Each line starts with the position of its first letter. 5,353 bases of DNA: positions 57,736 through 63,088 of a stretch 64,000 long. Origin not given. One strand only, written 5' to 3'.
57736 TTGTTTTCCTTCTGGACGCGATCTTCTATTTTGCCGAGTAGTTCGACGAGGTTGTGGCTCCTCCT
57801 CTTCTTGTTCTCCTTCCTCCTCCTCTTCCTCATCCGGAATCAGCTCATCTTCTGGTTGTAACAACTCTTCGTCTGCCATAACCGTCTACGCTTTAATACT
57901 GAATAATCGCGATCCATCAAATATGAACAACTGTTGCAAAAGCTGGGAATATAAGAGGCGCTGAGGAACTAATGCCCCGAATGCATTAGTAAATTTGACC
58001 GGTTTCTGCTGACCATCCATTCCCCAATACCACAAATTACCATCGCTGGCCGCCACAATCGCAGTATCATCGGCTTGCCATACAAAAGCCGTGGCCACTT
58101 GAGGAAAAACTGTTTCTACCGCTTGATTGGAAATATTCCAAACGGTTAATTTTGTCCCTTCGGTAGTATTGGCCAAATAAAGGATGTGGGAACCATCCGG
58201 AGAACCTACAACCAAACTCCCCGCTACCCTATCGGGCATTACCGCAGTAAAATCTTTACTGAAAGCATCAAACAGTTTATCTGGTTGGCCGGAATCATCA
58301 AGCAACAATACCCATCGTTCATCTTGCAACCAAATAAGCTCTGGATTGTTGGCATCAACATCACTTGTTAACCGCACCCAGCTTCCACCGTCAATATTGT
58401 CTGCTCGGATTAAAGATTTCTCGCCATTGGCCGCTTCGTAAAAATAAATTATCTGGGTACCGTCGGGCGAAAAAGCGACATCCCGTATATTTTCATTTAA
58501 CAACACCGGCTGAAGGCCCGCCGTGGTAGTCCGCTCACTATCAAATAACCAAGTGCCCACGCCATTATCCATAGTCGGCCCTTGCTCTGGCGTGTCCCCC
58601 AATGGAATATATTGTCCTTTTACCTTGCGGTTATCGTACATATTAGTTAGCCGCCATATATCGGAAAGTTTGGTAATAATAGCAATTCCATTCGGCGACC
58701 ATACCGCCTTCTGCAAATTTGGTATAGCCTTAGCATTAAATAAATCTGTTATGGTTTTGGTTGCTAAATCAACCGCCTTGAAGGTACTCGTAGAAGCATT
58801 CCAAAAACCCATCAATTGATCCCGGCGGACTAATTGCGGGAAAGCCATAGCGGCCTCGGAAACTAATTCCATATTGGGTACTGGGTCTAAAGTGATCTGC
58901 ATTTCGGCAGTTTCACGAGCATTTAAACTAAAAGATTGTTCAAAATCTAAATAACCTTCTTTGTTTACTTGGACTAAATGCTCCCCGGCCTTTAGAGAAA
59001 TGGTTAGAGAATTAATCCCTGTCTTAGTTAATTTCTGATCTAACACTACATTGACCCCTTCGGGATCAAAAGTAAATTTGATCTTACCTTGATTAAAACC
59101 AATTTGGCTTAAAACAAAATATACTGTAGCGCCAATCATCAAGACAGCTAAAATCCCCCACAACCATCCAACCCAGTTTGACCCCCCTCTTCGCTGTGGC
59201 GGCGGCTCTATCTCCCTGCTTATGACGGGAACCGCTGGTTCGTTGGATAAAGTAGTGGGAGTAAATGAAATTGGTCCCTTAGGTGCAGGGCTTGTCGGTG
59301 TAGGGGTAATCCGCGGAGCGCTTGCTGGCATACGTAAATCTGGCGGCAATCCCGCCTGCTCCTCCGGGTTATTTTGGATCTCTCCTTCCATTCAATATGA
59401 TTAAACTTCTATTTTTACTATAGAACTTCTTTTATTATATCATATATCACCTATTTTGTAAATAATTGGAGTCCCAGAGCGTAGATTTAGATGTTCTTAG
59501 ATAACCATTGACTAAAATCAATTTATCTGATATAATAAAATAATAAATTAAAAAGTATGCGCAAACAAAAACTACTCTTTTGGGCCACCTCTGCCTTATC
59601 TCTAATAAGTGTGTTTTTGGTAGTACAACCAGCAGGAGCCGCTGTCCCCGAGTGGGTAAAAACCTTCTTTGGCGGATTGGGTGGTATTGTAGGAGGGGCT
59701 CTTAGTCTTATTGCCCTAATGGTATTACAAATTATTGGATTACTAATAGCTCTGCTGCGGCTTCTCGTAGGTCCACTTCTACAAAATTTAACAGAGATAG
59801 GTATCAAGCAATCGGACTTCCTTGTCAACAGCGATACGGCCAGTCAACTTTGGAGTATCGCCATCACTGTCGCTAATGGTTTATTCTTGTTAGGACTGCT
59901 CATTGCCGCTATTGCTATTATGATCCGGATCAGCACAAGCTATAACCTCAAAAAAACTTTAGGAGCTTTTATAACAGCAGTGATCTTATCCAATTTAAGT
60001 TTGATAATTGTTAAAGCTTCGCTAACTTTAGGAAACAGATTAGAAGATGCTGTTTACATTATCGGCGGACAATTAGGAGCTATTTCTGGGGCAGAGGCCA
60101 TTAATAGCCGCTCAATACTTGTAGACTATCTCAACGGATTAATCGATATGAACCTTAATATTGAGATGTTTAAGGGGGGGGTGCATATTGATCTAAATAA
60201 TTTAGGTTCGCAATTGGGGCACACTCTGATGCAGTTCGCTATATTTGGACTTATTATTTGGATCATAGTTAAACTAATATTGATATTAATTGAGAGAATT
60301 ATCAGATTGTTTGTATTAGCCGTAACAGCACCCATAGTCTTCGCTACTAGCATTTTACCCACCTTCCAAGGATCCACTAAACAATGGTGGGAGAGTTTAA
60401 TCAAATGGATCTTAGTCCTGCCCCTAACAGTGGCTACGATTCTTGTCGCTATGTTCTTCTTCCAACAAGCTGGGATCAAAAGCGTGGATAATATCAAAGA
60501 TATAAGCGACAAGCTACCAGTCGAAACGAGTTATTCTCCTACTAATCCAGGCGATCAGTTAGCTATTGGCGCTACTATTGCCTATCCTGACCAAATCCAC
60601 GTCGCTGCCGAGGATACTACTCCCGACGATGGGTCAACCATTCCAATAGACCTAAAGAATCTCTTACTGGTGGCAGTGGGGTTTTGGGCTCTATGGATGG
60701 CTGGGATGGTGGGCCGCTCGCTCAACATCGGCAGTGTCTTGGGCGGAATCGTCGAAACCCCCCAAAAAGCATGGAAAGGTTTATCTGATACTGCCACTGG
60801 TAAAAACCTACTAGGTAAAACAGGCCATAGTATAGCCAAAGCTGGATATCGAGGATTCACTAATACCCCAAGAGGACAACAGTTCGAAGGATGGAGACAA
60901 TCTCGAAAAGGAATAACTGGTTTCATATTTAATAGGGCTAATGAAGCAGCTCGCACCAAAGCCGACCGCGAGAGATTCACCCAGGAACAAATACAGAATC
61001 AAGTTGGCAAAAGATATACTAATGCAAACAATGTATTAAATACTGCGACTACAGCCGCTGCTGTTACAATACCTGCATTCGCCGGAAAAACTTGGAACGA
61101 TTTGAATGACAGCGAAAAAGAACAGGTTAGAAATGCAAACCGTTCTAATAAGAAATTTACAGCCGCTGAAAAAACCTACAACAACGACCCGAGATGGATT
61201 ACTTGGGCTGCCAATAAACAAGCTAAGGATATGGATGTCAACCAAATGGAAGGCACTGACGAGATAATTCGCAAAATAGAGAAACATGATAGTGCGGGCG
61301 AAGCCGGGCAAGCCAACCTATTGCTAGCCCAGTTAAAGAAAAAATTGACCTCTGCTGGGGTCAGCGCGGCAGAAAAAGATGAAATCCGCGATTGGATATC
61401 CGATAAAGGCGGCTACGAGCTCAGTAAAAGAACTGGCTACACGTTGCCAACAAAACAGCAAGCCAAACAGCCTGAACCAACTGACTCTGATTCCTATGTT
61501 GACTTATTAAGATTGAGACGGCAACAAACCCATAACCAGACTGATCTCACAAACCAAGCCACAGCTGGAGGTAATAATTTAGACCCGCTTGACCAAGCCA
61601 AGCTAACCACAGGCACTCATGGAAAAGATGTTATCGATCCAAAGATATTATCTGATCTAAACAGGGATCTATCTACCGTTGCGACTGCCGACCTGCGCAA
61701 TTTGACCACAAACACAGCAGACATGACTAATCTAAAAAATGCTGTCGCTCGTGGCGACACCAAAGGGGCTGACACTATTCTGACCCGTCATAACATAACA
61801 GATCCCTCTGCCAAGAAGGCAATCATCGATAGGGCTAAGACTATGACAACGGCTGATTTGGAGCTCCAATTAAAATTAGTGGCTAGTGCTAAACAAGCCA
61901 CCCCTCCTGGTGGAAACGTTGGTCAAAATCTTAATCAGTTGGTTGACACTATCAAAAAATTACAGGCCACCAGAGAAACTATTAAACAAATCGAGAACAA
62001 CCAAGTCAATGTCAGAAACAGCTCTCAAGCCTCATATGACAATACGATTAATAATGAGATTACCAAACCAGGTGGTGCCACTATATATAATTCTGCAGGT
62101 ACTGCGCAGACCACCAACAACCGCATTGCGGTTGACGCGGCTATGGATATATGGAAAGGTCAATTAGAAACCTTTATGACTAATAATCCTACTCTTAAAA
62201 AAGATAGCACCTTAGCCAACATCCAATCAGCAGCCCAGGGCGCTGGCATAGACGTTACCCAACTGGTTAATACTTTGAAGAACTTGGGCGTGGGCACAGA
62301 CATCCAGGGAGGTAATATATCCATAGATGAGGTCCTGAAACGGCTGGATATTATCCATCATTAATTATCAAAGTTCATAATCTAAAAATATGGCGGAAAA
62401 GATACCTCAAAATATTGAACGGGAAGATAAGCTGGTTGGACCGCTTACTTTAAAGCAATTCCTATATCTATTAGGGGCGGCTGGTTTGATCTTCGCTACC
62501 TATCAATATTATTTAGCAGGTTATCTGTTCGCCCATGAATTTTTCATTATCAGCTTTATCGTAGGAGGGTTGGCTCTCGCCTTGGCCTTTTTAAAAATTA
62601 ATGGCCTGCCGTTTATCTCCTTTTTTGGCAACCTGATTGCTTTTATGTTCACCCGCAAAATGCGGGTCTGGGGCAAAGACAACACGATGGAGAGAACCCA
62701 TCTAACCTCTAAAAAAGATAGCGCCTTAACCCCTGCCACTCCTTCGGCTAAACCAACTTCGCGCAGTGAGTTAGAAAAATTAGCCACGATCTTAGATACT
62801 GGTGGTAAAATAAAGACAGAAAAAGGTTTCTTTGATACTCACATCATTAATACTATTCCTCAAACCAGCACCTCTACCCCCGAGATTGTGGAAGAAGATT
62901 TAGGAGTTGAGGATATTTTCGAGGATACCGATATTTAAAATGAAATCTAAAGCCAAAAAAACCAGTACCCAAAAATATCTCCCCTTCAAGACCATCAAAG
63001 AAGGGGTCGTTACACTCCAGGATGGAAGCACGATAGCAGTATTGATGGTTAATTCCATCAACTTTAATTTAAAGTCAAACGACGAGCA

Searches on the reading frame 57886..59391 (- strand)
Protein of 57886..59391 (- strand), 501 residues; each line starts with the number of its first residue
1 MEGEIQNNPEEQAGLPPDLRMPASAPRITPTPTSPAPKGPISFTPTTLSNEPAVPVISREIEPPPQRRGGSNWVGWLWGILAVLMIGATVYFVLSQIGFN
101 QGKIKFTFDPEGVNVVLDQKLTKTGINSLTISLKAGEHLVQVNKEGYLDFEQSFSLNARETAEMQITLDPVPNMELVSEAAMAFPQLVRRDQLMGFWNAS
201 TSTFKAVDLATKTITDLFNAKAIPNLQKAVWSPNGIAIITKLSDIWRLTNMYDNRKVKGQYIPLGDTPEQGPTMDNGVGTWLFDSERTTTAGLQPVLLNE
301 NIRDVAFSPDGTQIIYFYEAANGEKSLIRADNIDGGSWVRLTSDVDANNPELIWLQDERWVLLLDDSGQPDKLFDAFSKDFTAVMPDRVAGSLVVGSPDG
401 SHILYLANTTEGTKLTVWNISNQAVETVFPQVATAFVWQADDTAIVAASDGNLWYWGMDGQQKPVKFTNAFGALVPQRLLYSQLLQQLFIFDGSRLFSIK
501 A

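Call 87: search_protein_families(library=pfam, proteins=[window:57886-59391:-], max_evalue=0.01)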
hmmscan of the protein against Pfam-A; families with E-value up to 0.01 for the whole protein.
window:57886-59391:- (501 aa): 3 families
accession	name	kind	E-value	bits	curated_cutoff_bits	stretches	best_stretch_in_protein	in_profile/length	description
PF08308.17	PEGA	-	1.7e-08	34.6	20.8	1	109-170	9-69/71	PEGA domain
PF07676.18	PD40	-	0.0005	20.4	20.9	0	300-319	9-28/38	WD40-like Beta Propeller Repeat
PF00930.27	DPPIV_N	-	0.0087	15.3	22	0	201-286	22-98/354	Dipeptidyl peptidase IV (DPP IV) N-terminal region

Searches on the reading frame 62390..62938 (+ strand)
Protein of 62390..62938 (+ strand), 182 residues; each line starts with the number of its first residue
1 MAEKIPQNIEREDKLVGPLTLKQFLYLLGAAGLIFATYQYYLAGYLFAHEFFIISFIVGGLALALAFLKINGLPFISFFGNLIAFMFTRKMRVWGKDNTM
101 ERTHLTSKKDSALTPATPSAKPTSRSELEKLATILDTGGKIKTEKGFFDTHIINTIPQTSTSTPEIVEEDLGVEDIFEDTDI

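Call 96: search_protein_families(library=pfam, proteins=[window:62390-62938:+], max_evalue=0.001)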
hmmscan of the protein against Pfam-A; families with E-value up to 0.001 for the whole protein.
window:62390-62938:+ (182 aa): 1 family
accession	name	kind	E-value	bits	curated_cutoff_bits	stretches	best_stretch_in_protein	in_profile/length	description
PF12666.12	PrgI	-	1.1e-10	42.3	27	1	4-93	1-90/91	PrgI family protein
